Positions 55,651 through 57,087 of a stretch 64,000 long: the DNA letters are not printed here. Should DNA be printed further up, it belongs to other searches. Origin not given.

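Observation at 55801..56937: A24 prepilin-type peptidase encoded with Flp-like leaders but no pilus machinery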

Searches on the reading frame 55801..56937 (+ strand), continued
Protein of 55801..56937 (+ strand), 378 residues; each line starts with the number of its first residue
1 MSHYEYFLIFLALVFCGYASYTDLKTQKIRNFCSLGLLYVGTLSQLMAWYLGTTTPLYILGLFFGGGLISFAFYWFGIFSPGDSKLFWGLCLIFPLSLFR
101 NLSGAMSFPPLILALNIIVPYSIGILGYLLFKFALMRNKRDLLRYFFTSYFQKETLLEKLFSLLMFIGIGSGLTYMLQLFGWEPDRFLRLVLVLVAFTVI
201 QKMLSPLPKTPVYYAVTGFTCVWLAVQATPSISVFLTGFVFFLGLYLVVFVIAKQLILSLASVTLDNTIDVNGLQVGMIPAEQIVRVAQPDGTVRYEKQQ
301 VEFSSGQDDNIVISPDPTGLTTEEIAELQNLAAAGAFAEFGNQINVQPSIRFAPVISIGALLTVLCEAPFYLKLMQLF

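Call 38: search_protein_families(library=pfam, proteins=[P0263, P0291, P0320, P0346, P0363, P0375], max_evalue=0.01)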
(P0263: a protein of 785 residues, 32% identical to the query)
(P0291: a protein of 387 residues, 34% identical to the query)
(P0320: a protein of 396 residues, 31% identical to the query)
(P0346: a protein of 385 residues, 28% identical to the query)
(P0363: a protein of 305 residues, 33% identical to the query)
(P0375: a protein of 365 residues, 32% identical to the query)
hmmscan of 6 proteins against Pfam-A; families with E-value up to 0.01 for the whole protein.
P0263 (785 aa): 4 families
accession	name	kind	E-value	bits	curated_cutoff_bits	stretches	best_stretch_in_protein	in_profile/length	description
PF00534.26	Glycos_transf_1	-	2e-20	73.5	26.4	1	286-403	13-141/172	Glycosyl transferases group 1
PF13692.12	Glyco_trans_1_4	-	3.7e-16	60.1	27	1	289-406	2-128/142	Glycosyl transferases group 1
PF01478.23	Peptidase_A24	-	3.2e-06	28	26.5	1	421-524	4-89/104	Type IV leader peptidase family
PF20706.3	GT4-conflict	-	0.00053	19.5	26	1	364-397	289-322/385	Family 4 Glycosyltransferase in conflict systems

P0291 (387 aa): 2 families
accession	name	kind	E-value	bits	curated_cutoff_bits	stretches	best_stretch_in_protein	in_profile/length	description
PF01478.23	Peptidase_A24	-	1.2e-07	32.5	26.5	1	19-103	2-84/104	Type IV leader peptidase family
PF06819.16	Arc_PepC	-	0.00041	21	23.4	1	264-344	4-95/110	Archaeal Peptidase A24 C-terminal Domain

P0320 (396 aa): 1 family
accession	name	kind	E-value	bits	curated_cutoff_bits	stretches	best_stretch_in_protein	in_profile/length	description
PF01478.23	Peptidase_A24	-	2.7e-11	44.3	26.5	1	22-122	3-89/104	Type IV leader peptidase family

P0346 (385 aa): 1 family
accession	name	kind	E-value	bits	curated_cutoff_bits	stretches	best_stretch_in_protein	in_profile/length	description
PF01478.23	Peptidase_A24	-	8.1e-10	39.5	26.5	1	22-139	3-96/104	Type IV leader peptidase family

P0363 (305 aa): 1 family
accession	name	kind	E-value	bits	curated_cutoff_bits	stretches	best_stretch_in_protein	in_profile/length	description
PF01478.23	Peptidase_A24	-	0.0001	23.1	26.5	1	20-130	1-93/104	Type IV leader peptidase family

P0375 (365 aa): 1 family
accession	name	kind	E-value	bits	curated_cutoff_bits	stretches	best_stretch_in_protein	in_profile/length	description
PF01478.23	Peptidase_A24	-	1.5e-10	41.9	26.5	1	19-132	3-103/104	Type IV leader peptidase family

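Call 39: find_encoding_contigs(protein=P0271, flank=10000, max_places=2)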
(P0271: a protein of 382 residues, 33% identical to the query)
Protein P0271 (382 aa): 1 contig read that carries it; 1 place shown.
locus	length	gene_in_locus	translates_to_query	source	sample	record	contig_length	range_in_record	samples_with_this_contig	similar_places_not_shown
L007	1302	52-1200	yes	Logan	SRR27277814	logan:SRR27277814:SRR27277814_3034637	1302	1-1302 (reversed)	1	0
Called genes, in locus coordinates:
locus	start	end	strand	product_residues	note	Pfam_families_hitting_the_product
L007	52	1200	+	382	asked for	PF01478:Peptidase_A24 (weak)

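Call 40: find_encoding_contigs(protein=P0263, flank=10000, max_places=2)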
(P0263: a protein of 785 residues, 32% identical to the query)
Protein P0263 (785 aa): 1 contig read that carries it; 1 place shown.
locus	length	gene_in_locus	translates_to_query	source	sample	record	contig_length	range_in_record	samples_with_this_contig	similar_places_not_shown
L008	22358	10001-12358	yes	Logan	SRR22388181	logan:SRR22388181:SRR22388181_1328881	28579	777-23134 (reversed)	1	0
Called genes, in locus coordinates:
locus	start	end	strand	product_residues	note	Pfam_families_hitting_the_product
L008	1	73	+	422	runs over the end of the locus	PF13545:HTH_Crp_2 (faint), PF13412:HTH_24 (weak)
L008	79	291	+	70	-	-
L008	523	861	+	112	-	-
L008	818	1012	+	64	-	-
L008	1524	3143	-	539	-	PF00496:SBP_bac_5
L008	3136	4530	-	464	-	PF04055:Radical_SAM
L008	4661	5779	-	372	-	PF00535:Glycos_transf_2, PF10111:Glyco_tranf_2_2, PF13641:Glyco_tranf_2_3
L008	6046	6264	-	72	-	-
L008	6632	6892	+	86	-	-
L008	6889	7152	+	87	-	-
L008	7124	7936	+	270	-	-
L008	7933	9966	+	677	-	PF13743:Thioredoxin_5 (faint), PF13435:Cytochrome_C554, PF01323:DSBA (faint), PF03227:GILT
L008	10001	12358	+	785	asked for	PF00534:Glycos_transf_1, PF13692:Glyco_trans_1_4, PF01478:Peptidase_A24 (weak)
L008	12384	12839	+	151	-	-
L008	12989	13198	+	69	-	-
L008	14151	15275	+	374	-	PF01478:Peptidase_A24 (weak), PF06819:Arc_PepC (faint)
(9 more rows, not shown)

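Call 41: find_encoding_contigs(protein=P0256, flank=10000, max_places=2)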
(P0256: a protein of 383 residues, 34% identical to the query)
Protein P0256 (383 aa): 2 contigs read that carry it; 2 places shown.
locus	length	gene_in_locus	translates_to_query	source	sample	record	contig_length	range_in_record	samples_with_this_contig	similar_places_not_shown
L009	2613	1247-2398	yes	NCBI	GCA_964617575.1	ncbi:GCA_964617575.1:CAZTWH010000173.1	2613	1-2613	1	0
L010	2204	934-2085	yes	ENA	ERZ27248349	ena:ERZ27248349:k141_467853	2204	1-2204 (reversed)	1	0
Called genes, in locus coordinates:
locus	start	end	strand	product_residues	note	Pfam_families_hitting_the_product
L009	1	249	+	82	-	?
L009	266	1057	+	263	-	PF26550:Tricorn_2nd, PF00930:DPPIV_N (faint), PF26549:Tricorn_N, PF25174:Beta-prop_THOC3 (faint), PF07676:PD40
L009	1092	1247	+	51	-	-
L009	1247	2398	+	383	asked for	PF01478:Peptidase_A24, PF06819:Arc_PepC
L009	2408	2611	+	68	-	?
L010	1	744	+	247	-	?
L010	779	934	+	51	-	-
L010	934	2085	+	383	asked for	PF01478:Peptidase_A24, PF06819:Arc_PepC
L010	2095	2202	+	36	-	?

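Call 47: find_related_loci(query=A5, collection=genome_contigs, flank=10000)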
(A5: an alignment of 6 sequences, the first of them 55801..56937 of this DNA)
Query A5 (378 aa) in genome_contigs; peptide patterns used: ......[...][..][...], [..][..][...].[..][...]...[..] (x = any residue, [..] = any of these).
108 stretches matched a pattern; 69 encode a relative of the query (tblastn E <= 1e-3); 67 distinct loci.
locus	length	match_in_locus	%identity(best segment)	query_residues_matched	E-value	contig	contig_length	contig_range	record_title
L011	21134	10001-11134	93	1-378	0e+0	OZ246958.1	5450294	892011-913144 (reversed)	MAG: Candidatus Poribacteria bacterium isolate eb1091dc-daf2-4aeb-812c-2eaa76c9e045 genome assembly, chromosome: 1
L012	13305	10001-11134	89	1-378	0e+0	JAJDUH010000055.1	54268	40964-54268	MAG: Candidatus Poribacteria bacterium isolate jk18x1bzbins.72 k141_1361200, whole genome shotgun sequence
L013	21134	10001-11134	87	1-378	0e+0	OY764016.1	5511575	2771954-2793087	MAG: Candidatus Poribacteria bacterium isolate 9fae2ea3-c9b7-404b-9456-b4c0b6541956 genome assembly, chromosome: 1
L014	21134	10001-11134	87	1-378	0e+0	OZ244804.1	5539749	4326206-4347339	MAG: Candidatus Poribacteria bacterium isolate 01d6ffbc-f1d2-4681-b35a-d9b575322fea genome assembly, chromosome: 1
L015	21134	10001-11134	87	1-378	0e+0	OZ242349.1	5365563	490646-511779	MAG: Candidatus Poribacteria bacterium isolate e367748c-ea16-458c-b08a-e5b385d280ea genome assembly, chromosome: 1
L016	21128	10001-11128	88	1-376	0e+0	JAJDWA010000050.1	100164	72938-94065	MAG: Candidatus Poribacteria bacterium isolate jk18x22bins.76 k141_799717, whole genome shotgun sequence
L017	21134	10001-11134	88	1-378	0e+0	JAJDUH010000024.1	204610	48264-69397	MAG: Candidatus Poribacteria bacterium isolate jk18x1bzbins.72 k141_1349855, whole genome shotgun sequence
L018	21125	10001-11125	87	1-375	0e+0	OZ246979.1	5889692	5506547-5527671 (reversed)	MAG: Candidatus Poribacteria bacterium isolate b1f05427-043e-45ba-8b49-4d0e3d1ba290 genome assembly, chromosome: 1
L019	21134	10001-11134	87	1-378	0e+0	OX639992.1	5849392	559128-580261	MAG: uncultured Poribacteria bacterium isolate 2342930e-25dc-453b-b24c-d77caf5257d8 genome assembly, chromosome: 1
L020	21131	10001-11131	86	1-377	0e+0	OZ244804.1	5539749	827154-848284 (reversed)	MAG: Candidatus Poribacteria bacterium isolate 01d6ffbc-f1d2-4681-b35a-d9b575322fea genome assembly, chromosome: 1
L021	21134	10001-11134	86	1-378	0e+0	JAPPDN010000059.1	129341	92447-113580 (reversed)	MAG: Candidatus Poribacteria bacterium isolate IRC4_bin_27 NODE_152_length_129341_cov_82.7539, whole genome shotgun sequ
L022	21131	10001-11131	84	1-377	0e+0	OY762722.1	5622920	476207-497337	MAG: Candidatus Poribacteria bacterium isolate ed6806d3-dd7a-4409-98ee-5b7e1ebe3502 genome assembly, chromosome: 1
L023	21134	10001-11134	83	1-378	0e+0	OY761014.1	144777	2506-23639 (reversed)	MAG: Candidatus Poribacteria bacterium isolate b26c8cc1-2726-459c-8d02-9adedbaa8fd6 genome assembly, chromosome: 1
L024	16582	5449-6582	77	1-378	0e+0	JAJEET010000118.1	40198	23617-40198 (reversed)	MAG: Candidatus Poribacteria bacterium isolate p16x34bins.5 k141_833783, whole genome shotgun sequence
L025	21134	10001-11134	82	1-378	0e+0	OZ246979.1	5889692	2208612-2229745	MAG: Candidatus Poribacteria bacterium isolate b1f05427-043e-45ba-8b49-4d0e3d1ba290 genome assembly, chromosome: 1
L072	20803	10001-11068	28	11-363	7e-15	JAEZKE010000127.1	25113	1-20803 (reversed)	MAG: Methanobacteriota archaeon isolate OH_CDB_265 k127_1678501, whole genome shotgun sequence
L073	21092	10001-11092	24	10-363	7e-12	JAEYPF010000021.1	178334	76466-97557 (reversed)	MAG: Methanobacteriota archaeon isolate OH_CBB_181 k127_806799, whole genome shotgun sequence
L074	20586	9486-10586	23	1-364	1e-10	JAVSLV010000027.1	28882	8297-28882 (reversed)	MAG: Methanobacterium sp. isolate OMB003 c_000000000259, whole genome shotgun sequence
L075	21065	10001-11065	24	11-363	3e-10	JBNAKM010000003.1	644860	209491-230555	MAG: Methanobacterium sp. isolate MBAC-AD1 2412600003, whole genome shotgun sequence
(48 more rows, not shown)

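Call 60: predict_structure(alignment_id=A3)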
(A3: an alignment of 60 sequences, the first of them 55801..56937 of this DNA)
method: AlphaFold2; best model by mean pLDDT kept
length: 378 residues; sequences in the alignment: 60
mean_pLDDT: 91.3   pTM: 0.86
mean pLDDT of the five models: 91.3, 91.2, 91.0, 90.6, 89.5
residues with pLDDT >= 90: 249; 70-90: 123; 50-70: 6; < 50: 0
segments of 3 or more residues with pLDDT < 50: none
pLDDT, mean of each block of 10 residues (from residue 1): 96 98 95 97 97 95 96 92 97 94 77 95 94 95 88 85 87 91 88 90 84 76 80 88 86 88 94 96 96 96 78 92 97 97 95 97 94 89
secondary structure, 60 per line:
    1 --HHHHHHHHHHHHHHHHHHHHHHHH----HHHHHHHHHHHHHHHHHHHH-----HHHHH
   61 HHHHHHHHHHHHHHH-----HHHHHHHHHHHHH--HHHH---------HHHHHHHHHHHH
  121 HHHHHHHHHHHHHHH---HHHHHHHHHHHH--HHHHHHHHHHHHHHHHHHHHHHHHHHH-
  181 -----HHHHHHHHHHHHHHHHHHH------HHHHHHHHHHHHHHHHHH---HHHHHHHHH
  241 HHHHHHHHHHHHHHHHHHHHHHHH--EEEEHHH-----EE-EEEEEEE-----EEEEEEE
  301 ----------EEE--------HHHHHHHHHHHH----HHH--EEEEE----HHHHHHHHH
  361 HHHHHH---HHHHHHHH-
elements in order: H3-26 H31-50 H56-75 H81-93 H96-99 H109-135 H139-150 H153-179 H186-204 H211-228 H232-264 E267-270 E282-288 E294-300 E311-313 H322-333 E343-347 H352-366 H370-377

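Call 62: fold_search(model_id=the predicted structure, library=pdb)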
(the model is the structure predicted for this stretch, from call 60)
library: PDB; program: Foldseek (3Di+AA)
matches with E <= 10: 163; with E <= 0.001: 0
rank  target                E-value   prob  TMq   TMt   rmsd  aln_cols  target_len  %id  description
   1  3bq0_A                7.6e-01  0.10  0.09  0.09  12.8       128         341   12  Pre-insertion binary complex of Dbh DNA polymerase (released 2008-04-08)
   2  2w7o_A                1.0e+00  0.18  0.07  0.06  10.9        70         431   10  Structure and Activity of Bypass Synthesis by Human DNA Polymerase Kappa Opposite the 7,8-Dihydro-8-oxodeoxyguanosine  (released 2009-06-16)
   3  4nlg_A                1.0e+00  0.09  0.09  0.09  12.9       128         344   12  Y-family DNA polymerase chimera Dbh-Dpo4(243-245)-Dbh (released 2014-01-22)
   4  7met_A                1.1e+00  0.02  0.11  0.08  30.4       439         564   15  A. baumannii MsbA in complex with TBT1 decoupler (released 2021-10-06)
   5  8z5n_0                1.1e+00  0.06  0.08  0.08  13.9       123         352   15  Cryo-EM structure of the LPHT ring (released 2025-10-22)
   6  4u7c_A                1.3e+00  0.15  0.07  0.06  10.9        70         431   10  Structure of DNA polymerase kappa in complex with benzopyrene adducted DNA (released 2016-01-27)
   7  2asd_A                1.3e+00  0.08  0.09  0.10  12.6       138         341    9  oxoG-modified Insertion Ternary Complex (released 2006-01-10)
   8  2w7p_A                1.3e+00  0.13  0.07  0.06  11.5        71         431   15  Structure and Activity of Bypass Synthesis by Human DNA Polymerase Kappa Opposite the 7,8-Dihydro-8-oxodeoxyguanosine  (released 2009-06-16)
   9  3w1e                  1.3e+00  0.06  0.07  0.08  13.4       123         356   15  Structure of FlgT, a flagellar basal body component protein (released 2013-04-03)
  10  4ayw                  1.3e+00  0.02  0.11  0.09  31.9       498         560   12  STRUCTURE OF THE HUMAN MITOCHONDRIAL ABC TRANSPORTER, ABCB10 (PLATE FORM) (released 2012-07-11)
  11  4u7c_B                1.6e+00  0.14  0.07  0.06  11.0        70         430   10  Structure of DNA polymerase kappa in complex with benzopyrene adducted DNA (released 2016-01-27)
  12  4f4z_A                1.6e+00  0.11  0.07  0.08  11.9        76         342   14  Y-family DNA polymerase chimera Dpo4-Dpo4-Dbh (released 2013-01-02)
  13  2w7o_B                1.7e+00  0.11  0.07  0.06  11.0        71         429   14  Structure and Activity of Bypass Synthesis by Human DNA Polymerase Kappa Opposite the 7,8-Dihydro-8-oxodeoxyguanosine  (released 2009-06-16)
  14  4f4w_A                1.8e+00  0.13  0.07  0.07  11.3        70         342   11  Y-family DNA polymerase chimera Dbh-Dpo4-Dpo4 #1 (released 2013-01-02)
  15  1jx4_A                1.8e+00  0.11  0.08  0.09  10.1        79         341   11  Crystal Structure of a Y-family DNA Polymerase in a Ternary Complex with DNA Substrates and an Incoming Nucleotide (released 2001-10-05)
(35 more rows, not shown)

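Call 67: find_encoding_contigs(protein=P0340, flank=10000, max_places=2)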
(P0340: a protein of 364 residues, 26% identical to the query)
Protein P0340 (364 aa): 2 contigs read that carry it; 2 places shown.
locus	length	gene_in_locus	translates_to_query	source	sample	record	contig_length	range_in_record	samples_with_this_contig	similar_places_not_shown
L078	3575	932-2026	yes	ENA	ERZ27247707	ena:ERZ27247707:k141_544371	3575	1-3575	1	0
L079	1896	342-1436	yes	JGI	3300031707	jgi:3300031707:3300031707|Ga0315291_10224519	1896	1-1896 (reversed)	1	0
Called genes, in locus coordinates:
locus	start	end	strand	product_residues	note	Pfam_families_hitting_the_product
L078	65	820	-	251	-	-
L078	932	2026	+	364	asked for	PF01478:Peptidase_A24 (weak), PF06819:Arc_PepC (weak)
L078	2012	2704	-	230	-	PF08843:AbiEii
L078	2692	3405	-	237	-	-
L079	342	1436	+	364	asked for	PF01478:Peptidase_A24 (weak), PF06819:Arc_PepC (weak)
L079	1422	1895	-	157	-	?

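Call 68: find_encoding_contigs(protein=P0316, flank=10000, max_places=2)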
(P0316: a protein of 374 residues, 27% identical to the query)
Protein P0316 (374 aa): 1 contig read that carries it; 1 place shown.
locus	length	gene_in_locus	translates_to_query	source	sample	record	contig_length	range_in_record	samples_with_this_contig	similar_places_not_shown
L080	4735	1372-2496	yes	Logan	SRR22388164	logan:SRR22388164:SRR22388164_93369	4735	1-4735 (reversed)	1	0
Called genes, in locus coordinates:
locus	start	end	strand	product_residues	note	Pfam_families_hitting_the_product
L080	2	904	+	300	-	?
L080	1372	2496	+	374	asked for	PF01478:Peptidase_A24 (weak)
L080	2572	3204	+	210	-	-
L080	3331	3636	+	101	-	-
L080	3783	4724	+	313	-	PF03781:FGE-sulfatase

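Call 69: find_encoding_contigs(protein=P0309, flank=10000, max_places=2)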
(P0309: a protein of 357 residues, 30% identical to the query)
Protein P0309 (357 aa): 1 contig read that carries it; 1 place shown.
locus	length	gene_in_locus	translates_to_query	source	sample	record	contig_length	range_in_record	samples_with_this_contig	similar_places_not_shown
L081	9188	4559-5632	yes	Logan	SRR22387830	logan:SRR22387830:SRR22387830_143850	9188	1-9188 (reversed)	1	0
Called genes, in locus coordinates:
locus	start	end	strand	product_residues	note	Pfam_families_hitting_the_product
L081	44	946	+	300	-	PF04055:Radical_SAM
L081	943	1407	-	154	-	-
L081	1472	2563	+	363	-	-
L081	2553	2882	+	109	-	PF27806:HxsD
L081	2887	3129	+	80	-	-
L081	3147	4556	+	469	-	PF13353:Fer4_12, PF04055:Radical_SAM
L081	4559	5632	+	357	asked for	PF01478:Peptidase_A24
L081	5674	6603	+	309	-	PF04055:Radical_SAM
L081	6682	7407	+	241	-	-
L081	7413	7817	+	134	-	-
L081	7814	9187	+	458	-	?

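Call 71: search_protein_families(library=pfam, proteins=[L005:14922-15632:-, L081:2553-2882:+, L081:1472-2563:+, L080:2572-3204:+], max_evalue=10)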
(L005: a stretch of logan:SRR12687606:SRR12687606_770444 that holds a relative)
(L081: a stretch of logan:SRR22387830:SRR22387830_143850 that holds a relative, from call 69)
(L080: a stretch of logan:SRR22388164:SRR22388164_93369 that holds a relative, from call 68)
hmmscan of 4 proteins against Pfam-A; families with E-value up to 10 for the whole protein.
L005:14922-15632:- (236 aa): 0 families

L081:2553-2882:+ (109 aa): 1 family
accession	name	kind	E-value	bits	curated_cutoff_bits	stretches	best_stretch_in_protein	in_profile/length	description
PF02310.24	B12-binding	-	0.081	13.2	32.1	1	67-104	40-77/121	B12 binding domain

L081:1472-2563:+ (363 aa): 0 families

L080:2572-3204:+ (210 aa): 1 family
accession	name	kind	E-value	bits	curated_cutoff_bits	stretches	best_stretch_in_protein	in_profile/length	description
PF04205.19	FMN_bind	-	0.0081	17.2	22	1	165-191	51-74/77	FMN-binding domain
